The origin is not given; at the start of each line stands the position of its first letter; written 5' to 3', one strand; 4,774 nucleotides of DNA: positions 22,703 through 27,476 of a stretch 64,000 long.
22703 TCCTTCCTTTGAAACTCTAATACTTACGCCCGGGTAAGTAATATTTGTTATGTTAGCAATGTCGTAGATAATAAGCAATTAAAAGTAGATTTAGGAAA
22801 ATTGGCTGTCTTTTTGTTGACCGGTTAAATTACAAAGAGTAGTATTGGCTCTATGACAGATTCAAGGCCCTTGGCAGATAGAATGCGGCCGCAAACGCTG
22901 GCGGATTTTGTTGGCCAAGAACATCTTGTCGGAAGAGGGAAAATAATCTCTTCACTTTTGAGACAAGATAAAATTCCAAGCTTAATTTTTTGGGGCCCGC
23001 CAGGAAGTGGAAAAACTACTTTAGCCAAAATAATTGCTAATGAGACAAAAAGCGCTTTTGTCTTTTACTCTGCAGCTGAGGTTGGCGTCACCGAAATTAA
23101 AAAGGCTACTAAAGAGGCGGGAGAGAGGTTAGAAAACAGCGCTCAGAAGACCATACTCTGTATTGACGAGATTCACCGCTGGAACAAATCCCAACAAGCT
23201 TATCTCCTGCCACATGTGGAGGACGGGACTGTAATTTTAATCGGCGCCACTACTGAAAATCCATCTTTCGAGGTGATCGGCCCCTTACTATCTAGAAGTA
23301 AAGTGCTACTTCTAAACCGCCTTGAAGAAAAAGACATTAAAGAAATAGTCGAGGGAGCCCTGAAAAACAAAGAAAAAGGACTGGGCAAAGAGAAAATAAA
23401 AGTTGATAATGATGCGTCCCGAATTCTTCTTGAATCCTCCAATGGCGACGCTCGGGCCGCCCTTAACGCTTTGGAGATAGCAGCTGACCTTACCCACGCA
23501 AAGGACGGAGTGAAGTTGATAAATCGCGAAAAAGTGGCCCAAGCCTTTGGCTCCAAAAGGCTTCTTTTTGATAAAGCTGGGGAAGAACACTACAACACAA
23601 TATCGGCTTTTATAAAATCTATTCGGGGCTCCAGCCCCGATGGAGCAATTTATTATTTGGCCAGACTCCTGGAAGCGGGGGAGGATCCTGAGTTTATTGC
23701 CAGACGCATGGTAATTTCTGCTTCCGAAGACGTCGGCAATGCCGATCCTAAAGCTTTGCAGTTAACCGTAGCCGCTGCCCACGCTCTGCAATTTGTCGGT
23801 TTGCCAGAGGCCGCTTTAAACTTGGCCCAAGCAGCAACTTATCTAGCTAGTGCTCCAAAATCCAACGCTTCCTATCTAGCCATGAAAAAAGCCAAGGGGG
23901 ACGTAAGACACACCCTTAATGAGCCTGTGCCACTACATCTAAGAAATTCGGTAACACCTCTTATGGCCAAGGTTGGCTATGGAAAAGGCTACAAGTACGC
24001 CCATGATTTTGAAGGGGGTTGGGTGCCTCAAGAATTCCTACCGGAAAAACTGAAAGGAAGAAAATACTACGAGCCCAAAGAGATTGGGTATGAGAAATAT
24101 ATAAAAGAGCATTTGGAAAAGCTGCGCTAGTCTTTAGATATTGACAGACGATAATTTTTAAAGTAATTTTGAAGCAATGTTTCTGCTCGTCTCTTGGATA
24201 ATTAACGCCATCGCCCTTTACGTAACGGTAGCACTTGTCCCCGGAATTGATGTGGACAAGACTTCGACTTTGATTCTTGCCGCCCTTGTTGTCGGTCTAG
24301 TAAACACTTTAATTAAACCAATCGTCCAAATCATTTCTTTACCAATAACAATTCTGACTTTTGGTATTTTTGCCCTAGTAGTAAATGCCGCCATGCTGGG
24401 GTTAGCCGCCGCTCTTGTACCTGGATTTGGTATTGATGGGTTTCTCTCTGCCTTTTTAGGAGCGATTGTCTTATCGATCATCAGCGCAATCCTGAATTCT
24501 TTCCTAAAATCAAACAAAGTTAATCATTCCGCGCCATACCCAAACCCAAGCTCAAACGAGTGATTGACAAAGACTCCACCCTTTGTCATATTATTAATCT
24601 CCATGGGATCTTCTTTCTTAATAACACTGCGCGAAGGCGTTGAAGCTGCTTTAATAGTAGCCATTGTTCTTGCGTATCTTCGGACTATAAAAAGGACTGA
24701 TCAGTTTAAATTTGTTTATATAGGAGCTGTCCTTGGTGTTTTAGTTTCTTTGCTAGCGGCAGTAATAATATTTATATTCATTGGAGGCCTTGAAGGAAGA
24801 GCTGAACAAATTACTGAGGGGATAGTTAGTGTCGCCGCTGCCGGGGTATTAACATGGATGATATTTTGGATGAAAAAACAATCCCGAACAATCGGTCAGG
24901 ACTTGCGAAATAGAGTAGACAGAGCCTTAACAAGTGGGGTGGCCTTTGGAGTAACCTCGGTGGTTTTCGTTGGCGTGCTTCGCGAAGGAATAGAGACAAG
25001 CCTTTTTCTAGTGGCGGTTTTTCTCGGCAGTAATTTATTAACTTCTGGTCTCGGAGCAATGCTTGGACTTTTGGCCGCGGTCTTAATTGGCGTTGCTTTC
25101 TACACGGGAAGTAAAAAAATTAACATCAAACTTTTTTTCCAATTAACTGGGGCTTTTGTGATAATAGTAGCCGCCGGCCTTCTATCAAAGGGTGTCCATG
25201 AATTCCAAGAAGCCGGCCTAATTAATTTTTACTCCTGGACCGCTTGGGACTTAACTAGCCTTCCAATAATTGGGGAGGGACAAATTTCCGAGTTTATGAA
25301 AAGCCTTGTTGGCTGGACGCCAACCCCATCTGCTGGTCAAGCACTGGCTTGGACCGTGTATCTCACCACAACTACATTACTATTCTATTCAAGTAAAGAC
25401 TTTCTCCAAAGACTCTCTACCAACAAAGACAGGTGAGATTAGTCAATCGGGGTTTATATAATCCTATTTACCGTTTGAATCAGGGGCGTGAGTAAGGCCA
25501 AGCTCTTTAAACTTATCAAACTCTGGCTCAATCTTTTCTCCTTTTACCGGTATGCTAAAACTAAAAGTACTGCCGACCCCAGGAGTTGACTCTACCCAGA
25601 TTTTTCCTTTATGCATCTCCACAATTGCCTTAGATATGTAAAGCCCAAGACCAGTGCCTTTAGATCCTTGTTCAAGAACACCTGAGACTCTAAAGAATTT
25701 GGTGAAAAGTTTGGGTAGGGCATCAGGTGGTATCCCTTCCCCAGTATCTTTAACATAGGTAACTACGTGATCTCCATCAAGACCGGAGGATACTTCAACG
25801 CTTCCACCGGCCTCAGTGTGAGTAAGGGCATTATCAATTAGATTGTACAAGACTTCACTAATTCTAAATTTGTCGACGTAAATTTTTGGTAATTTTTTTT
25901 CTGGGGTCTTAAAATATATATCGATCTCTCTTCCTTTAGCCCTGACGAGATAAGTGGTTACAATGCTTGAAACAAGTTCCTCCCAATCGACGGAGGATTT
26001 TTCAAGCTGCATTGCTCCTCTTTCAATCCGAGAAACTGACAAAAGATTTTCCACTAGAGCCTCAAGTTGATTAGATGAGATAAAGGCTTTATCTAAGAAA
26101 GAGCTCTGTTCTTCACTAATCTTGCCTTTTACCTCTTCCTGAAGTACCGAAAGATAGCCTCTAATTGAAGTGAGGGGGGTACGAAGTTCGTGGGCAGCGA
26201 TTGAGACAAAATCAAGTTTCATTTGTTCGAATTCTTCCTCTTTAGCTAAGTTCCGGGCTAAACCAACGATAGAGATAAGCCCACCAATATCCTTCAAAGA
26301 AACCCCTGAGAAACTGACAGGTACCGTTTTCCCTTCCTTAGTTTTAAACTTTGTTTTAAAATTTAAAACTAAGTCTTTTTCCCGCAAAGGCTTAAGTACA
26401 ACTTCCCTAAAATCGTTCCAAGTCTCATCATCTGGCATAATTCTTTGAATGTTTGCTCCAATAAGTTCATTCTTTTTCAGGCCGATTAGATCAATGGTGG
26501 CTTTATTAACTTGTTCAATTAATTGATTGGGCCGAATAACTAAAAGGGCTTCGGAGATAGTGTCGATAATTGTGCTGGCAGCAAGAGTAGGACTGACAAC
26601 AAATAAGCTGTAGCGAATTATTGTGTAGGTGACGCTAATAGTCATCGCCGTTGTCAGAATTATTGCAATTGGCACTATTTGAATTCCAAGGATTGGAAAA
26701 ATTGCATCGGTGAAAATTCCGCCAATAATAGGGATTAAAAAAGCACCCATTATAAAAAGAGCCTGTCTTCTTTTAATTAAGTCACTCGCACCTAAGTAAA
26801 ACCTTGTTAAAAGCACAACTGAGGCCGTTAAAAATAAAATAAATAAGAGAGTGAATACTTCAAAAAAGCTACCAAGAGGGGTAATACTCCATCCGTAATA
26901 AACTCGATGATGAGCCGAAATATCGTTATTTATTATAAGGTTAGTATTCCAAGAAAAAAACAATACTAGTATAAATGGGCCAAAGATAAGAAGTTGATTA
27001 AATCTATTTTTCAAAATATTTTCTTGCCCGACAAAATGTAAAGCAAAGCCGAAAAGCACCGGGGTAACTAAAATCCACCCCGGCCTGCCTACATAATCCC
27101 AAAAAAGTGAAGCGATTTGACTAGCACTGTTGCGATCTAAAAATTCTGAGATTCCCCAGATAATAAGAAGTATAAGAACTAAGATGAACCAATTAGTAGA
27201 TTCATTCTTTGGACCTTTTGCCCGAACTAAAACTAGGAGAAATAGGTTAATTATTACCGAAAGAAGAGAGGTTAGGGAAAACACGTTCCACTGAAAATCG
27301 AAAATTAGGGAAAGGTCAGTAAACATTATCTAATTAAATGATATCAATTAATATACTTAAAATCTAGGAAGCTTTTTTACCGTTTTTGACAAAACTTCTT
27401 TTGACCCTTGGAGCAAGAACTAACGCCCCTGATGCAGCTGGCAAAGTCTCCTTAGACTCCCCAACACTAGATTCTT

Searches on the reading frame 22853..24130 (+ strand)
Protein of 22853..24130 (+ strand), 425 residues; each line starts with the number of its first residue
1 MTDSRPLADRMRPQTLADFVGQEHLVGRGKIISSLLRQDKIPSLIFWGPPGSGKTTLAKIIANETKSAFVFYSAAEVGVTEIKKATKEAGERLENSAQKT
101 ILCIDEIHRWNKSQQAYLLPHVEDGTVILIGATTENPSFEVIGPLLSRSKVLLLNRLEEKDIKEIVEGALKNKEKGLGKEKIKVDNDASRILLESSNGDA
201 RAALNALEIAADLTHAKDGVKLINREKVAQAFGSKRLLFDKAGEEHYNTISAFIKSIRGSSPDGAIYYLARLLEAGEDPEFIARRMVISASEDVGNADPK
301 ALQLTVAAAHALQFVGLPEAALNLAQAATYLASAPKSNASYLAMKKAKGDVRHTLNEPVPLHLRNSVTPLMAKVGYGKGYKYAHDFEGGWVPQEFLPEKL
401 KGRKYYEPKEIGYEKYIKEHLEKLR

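Call 13: search_protein_families(library=pfam, proteins=[window:22853-24130:+], max_evalue=0.01)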
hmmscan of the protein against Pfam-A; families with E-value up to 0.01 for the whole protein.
window:22853-24130:+ (425 aa): 29 families (the best 25 are shown)
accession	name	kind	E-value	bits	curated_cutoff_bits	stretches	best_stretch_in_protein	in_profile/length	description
PF12002.13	MgsA_C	-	1.7e-69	233.4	27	1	259-424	1-166/167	MgsA AAA+ ATPase C terminal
PF16193.11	AAA_assoc_2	-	4.1e-27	94.7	34.3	1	179-258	2-81/81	AAA C-terminal domain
PF05496.18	RuvB_N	-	1.3e-17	64.4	27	1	11-133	1-120/159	Holliday junction DNA helicase RuvB P-loop domain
PF00004.35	AAA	-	8.1e-17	62.3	21.2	1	44-150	1-124/131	ATPase family associated with various cellular activities (AAA)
PF07728.20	AAA_5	-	3.4e-06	27.5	22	1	44-133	2-101/139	AAA domain (dynein-related subfamily)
PF13173.12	AAA_14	-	9.3e-06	26.1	27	1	44-116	5-80/129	AAA domain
PF06068.19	TIP49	-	3.1e-05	23.8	23.8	1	17-85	24-96/347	TIP49 P-loop domain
PF00158.32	Sigma54_activat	-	6.8e-05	23.1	20.2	1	93-136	88-131/168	Sigma-54 interaction domain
PF14532.12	Sigma54_activ_2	-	0.00015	22.4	25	1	36-122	17-93/138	Sigma-54 interaction domain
PF13401.12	AAA_22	-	0.00021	22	27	0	43-75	7-42/130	AAA domain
PF07724.20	AAA_2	-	0.00022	21.7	27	1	40-127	2-104/166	AAA domain (Cdc48 subfamily)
PF20720.3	nSTAND3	-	0.00027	21.1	27.2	1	44-106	20-73/155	Novel STAND NTPase 3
PF13521.12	AAA_28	-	0.00031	21.4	27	1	45-114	3-67/164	AAA domain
PF00931.28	NB-ARC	-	0.00038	20.2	23.5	1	30-80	7-58/248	NB-ARC domain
PF04851.21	ResIII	-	0.00042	20.7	22.5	0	65-134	92-162/164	Type III restriction enzyme, res subunit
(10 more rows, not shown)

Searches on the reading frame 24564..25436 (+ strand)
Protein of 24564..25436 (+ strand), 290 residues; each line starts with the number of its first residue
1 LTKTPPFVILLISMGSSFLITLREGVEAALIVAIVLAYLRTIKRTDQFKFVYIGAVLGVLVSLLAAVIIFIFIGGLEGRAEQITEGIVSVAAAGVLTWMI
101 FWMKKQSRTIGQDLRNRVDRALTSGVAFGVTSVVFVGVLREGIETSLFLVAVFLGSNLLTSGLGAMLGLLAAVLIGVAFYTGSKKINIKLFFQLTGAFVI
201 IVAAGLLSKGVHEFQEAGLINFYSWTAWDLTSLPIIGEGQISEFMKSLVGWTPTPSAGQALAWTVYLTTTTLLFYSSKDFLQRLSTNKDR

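Call 13: search_protein_families(library=pfam, proteins=[window:24564-25436:+], max_evalue=0.01)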
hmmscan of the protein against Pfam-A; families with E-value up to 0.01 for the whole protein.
window:24564-25436:+ (290 aa): 1 family
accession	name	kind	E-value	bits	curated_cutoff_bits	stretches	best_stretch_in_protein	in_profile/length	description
PF03239.20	FTR1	-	9e-47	160.2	25.3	1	16-229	3-225/284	Iron permease FTR1 family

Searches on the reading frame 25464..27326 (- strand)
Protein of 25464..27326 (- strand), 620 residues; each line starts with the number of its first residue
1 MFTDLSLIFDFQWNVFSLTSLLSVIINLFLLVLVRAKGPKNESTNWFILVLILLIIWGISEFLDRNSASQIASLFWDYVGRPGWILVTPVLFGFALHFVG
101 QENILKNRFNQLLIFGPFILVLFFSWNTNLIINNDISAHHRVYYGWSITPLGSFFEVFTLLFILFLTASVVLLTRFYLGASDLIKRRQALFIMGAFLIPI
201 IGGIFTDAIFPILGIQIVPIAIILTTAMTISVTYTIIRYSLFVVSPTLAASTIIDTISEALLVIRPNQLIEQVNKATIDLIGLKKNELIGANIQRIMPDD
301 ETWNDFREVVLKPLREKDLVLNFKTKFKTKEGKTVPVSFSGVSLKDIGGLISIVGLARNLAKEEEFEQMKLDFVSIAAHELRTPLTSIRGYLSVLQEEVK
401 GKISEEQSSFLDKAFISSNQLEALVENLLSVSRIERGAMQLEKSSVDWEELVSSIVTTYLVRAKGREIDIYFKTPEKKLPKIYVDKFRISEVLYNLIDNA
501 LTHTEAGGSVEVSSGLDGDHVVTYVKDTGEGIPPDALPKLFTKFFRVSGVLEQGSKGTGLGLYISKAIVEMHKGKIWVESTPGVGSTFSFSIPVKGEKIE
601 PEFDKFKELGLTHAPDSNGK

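Call 13: search_protein_families(library=pfam, proteins=[window:25464-27326:-], max_evalue=0.01)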
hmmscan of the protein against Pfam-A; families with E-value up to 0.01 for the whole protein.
window:25464-27326:- (620 aa): 8 families
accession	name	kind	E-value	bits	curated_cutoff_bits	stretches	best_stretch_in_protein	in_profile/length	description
PF02518.31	HATPase_c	-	4.7e-29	101.5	26.4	1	485-595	2-110/111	Histidine kinase-, DNA gyrase B-, and HSP90-like ATPase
PF16927.11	HisKA_7TM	-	3.4e-19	70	28.6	1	21-246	3-224/224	N-terminal 7TM region of histidine kinase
PF00512.31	HisKA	-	3e-18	66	26.9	1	370-437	2-66/66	His Kinase A (phospho-acceptor) domain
PF00989.32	PAS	-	3.8e-08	33.8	22.6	1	252-358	5-111/113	PAS fold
PF13426.13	PAS_9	-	6.5e-07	30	27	1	260-359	3-100/103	PAS domain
PF13581.12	HATPase_c_2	-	6.9e-05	23.3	27.4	1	489-570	36-110/127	Histidine kinase-like ATPase domain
PF13188.13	PAS_8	-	0.00083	19.6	21.8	1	252-305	5-55/65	PAS domain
PF24820.1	Diguanyl_cycl_sensor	-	0.0022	18.3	28.1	1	253-294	1-42/109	Diguanylate cyclase-like sensor domain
